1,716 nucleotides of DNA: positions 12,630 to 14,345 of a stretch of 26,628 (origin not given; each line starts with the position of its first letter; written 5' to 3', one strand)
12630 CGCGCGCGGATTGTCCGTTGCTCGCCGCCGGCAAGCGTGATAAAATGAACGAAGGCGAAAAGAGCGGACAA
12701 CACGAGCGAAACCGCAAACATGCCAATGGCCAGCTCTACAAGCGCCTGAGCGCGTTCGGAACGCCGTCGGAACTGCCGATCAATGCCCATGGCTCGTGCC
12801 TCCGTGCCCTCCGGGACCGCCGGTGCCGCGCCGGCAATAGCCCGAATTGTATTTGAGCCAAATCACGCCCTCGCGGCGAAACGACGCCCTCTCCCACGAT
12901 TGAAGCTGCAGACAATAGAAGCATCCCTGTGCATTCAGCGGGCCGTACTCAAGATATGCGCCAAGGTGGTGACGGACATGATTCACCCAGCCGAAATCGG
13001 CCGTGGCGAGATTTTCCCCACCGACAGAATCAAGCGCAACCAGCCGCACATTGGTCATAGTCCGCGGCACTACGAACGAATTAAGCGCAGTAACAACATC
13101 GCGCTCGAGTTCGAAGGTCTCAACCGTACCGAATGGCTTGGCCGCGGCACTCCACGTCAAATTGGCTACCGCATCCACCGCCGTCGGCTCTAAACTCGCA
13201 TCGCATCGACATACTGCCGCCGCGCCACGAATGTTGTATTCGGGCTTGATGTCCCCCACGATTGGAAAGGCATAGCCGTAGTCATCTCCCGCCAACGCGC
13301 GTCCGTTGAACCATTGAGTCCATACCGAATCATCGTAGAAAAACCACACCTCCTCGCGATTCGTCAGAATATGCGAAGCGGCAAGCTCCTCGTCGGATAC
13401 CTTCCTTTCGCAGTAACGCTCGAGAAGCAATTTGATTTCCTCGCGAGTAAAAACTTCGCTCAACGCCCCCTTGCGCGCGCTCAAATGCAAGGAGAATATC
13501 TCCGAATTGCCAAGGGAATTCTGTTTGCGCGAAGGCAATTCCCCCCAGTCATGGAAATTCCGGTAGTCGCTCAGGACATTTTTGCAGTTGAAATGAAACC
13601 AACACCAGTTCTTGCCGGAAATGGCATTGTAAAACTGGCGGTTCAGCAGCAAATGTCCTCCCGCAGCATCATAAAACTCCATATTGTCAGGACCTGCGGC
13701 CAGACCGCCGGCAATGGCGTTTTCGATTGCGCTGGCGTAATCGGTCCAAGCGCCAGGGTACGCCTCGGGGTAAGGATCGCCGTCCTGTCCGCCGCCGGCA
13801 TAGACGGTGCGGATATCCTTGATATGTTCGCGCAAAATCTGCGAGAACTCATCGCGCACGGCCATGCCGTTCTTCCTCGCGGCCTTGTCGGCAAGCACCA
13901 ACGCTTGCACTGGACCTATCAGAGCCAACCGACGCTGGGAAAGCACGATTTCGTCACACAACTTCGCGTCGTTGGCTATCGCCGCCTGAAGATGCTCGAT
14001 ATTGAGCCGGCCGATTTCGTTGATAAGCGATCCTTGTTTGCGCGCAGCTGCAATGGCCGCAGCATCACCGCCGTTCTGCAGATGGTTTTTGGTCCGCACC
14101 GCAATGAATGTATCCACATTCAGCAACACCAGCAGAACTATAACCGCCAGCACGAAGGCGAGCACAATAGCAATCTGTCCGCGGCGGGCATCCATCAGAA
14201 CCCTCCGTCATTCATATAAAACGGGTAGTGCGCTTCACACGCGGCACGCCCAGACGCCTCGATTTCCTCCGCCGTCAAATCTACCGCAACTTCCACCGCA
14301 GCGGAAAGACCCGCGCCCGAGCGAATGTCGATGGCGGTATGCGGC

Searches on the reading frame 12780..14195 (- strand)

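Call 12: search_protein_families(library=pfam, proteins=[window:12780-14195:-], max_evalue=0.001)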
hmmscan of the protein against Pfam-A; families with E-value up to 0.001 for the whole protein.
window:12780-14195:- (471 aa): 1 family
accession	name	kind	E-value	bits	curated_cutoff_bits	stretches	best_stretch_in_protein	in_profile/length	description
PF13400.11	Tad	-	1.5e-05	25.7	22.3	1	6-52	1-46/47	Putative Flp pilus-assembly TadE/G-like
